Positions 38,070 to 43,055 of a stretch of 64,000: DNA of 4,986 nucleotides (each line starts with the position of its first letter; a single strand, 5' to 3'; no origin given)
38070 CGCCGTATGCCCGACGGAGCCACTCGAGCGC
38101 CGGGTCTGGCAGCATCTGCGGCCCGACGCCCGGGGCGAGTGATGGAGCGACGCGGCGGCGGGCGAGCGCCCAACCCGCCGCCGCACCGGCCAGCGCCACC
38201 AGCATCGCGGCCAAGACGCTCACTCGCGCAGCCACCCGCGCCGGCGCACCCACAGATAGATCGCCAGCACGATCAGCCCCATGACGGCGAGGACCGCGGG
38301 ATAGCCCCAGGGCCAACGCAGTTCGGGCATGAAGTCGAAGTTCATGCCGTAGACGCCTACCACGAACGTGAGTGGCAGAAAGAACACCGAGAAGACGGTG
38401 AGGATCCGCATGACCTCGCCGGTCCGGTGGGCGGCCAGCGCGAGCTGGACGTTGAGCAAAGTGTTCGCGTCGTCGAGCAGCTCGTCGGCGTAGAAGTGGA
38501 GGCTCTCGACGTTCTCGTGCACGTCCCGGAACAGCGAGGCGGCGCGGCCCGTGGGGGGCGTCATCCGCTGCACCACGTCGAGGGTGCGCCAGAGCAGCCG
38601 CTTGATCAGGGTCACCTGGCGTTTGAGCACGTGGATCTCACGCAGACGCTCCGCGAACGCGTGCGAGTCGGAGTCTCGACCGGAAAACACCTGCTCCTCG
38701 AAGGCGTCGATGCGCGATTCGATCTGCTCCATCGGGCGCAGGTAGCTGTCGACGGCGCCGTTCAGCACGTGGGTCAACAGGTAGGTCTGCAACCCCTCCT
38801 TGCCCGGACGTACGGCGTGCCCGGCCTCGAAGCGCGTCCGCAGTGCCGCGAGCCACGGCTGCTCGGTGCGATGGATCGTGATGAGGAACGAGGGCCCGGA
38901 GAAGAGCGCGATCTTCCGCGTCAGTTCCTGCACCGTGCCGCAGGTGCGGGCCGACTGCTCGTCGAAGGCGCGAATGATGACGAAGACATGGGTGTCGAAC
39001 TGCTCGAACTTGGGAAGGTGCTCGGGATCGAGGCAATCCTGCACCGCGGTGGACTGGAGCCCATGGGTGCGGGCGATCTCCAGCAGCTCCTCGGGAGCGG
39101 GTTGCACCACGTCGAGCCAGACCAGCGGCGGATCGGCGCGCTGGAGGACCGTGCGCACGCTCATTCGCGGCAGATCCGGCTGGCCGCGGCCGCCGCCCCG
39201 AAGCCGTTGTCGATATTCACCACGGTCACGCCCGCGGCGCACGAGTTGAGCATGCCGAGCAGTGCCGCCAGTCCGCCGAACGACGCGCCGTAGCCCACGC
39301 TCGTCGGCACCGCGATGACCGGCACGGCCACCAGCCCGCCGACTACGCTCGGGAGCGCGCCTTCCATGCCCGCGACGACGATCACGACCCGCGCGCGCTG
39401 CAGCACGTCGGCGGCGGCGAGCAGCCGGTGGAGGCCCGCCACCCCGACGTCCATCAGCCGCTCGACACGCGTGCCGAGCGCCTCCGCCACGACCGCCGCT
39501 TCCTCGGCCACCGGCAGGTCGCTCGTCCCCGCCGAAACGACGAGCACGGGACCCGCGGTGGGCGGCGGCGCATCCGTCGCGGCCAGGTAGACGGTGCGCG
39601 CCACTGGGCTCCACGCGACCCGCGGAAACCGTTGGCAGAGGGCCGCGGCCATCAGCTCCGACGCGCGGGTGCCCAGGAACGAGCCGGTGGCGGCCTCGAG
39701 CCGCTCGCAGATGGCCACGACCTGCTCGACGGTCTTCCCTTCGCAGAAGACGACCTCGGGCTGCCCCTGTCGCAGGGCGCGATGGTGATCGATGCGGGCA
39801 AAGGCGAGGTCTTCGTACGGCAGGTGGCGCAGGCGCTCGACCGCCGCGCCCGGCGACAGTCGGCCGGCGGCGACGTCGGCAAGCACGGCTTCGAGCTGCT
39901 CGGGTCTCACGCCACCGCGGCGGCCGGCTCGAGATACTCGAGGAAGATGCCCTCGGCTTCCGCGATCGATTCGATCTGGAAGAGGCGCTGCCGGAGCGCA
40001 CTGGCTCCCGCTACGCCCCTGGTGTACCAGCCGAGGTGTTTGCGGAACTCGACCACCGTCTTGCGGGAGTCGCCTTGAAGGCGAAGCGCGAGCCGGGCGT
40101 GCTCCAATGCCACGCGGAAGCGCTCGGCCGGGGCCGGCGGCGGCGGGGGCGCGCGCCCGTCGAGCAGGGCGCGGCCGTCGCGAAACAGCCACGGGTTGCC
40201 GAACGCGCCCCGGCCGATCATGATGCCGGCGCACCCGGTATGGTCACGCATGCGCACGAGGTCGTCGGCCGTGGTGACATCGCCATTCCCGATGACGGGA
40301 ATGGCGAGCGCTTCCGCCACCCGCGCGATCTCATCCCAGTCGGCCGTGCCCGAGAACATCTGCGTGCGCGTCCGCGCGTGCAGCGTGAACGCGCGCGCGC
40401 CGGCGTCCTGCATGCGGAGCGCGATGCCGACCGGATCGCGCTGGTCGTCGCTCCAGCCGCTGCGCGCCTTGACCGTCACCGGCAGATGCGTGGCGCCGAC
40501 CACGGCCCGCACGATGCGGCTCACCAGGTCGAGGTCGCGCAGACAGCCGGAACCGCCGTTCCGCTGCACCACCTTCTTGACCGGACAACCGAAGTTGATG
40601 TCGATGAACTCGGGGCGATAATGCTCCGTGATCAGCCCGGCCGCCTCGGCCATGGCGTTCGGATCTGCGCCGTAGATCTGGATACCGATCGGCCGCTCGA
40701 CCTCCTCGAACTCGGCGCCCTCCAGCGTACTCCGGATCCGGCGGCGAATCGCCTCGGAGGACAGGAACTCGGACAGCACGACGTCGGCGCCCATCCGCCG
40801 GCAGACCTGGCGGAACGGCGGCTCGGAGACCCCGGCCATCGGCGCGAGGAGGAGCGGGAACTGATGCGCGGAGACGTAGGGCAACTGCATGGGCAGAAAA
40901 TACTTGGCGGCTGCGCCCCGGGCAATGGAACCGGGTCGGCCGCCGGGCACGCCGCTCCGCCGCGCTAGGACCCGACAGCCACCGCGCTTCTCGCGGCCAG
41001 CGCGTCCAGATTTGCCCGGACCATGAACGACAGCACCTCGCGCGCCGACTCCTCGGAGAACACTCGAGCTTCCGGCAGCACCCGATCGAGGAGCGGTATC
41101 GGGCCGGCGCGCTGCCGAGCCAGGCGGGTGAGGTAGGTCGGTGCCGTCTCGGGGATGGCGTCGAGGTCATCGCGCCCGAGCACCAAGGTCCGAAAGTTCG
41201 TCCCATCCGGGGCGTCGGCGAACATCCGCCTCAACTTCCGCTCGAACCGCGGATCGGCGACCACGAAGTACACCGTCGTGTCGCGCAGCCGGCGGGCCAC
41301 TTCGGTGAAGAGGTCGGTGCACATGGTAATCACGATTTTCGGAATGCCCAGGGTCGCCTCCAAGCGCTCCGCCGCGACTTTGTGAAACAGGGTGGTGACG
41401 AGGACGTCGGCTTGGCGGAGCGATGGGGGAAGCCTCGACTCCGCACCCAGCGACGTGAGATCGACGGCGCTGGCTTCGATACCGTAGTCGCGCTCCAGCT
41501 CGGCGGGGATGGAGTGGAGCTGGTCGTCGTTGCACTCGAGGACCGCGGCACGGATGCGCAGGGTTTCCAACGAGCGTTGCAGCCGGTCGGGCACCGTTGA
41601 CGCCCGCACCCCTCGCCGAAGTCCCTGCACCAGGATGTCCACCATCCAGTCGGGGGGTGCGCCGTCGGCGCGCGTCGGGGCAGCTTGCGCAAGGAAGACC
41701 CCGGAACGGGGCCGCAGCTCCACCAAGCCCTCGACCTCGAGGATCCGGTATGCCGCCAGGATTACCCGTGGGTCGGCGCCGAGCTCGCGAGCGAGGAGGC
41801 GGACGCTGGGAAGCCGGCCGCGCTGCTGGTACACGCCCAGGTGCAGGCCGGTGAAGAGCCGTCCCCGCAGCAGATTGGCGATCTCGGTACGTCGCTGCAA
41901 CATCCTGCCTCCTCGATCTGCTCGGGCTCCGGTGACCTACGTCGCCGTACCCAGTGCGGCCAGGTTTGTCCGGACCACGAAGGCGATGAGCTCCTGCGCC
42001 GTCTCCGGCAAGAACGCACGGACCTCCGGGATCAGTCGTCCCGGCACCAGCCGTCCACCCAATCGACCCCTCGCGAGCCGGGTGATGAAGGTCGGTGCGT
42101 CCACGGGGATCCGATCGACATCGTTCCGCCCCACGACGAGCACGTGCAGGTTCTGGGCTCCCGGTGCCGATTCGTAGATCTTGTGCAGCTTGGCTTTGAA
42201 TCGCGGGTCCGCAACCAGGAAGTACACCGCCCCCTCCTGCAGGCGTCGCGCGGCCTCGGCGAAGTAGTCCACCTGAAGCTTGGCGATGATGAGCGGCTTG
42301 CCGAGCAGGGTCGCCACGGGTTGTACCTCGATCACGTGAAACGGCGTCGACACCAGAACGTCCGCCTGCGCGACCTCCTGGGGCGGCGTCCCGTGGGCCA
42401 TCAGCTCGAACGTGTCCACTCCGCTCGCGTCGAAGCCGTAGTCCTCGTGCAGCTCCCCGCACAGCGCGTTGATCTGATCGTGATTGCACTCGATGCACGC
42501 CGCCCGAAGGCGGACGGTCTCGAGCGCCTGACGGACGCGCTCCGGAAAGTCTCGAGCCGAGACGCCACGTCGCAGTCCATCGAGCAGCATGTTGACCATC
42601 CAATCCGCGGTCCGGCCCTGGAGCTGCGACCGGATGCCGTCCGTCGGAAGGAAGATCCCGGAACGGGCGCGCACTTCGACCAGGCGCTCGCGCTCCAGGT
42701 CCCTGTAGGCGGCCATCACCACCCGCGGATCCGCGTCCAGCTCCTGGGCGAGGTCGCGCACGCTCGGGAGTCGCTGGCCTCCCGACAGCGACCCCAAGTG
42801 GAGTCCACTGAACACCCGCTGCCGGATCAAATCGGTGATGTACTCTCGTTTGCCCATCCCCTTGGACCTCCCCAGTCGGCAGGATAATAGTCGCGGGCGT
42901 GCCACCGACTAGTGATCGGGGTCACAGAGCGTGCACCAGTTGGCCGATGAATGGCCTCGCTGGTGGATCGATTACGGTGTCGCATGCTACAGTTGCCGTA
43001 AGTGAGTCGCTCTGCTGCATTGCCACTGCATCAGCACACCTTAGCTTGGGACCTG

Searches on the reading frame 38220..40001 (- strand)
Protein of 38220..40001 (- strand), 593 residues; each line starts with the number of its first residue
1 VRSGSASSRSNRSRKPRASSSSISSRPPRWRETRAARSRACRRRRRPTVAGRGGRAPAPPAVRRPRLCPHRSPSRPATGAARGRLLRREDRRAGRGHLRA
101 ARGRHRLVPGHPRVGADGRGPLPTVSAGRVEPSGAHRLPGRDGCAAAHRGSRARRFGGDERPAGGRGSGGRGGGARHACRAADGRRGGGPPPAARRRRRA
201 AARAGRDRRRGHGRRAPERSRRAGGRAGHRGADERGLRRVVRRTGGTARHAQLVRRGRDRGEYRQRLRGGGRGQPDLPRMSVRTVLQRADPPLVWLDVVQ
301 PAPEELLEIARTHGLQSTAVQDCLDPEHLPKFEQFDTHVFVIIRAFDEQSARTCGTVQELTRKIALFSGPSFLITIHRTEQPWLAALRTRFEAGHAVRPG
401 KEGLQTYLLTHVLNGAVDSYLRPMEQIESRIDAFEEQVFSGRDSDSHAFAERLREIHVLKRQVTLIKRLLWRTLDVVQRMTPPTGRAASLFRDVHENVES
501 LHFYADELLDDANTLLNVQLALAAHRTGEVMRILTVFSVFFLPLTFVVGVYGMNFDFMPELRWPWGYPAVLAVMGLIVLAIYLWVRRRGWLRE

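Call 82: search_protein_families(library=pfam, proteins=[window:38220-40001:-], max_evalue=0.001)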
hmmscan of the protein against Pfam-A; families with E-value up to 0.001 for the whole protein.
window:38220-40001:- (593 aa): 1 family
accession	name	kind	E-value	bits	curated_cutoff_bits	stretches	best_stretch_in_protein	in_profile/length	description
PF01544.23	CorA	-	8.2e-62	209.6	27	1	293-587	4-292/292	CorA-like Mg2+ transporter protein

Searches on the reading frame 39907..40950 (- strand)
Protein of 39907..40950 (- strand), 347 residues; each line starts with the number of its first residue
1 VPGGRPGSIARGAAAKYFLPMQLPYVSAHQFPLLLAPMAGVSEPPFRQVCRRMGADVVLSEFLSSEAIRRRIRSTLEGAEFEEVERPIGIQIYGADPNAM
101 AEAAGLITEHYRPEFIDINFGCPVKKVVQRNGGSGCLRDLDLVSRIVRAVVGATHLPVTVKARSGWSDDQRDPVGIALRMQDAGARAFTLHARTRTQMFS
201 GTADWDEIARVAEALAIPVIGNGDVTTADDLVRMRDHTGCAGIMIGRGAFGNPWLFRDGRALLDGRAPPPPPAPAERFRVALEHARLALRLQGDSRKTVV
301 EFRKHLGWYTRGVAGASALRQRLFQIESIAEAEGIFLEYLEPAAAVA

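Call 82: search_protein_families(library=pfam, proteins=[window:39907-40950:-], max_evalue=0.001)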
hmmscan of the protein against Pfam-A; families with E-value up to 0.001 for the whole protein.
window:39907-40950:- (347 aa): 2 families
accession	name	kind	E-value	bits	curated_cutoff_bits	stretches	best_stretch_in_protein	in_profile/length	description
PF01207.24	Dus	-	6.4e-84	282.1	20.4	1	34-334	1-299/311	Dihydrouridine synthase (Dus)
PF00977.27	His_biosynth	-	0.00056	19.9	23.6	1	137-247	106-220/228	Histidine biosynthesis protein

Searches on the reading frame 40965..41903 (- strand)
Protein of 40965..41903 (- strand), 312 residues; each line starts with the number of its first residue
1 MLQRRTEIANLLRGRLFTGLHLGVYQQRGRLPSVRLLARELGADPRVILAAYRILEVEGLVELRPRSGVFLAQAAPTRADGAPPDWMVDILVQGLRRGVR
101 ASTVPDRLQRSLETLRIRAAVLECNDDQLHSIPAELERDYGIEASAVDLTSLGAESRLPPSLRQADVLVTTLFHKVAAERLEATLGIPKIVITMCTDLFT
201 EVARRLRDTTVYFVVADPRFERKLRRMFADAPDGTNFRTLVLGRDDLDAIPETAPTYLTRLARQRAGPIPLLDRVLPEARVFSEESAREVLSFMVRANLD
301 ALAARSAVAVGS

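Call 82: search_protein_families(library=pfam, proteins=[window:40965-41903:-], max_evalue=0.001)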
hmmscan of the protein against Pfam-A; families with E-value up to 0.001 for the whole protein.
window:40965-41903:- (312 aa): 1 family
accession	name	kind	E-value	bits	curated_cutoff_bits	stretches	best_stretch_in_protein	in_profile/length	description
PF00392.27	GntR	-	2.8e-08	33.7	27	1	19-70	12-63/64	Bacterial regulatory proteins, gntR family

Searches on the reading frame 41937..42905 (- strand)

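Call 82: search_protein_families(library=pfam, proteins=[window:41937-42905:-], max_evalue=0.001)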
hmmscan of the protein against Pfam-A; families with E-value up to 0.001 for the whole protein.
window:41937-42905:- (322 aa): 1 family
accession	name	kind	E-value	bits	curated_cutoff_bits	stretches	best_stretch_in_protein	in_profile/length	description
PF00392.27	GntR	-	6.5e-12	45.4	27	1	29-85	7-63/64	Bacterial regulatory proteins, gntR family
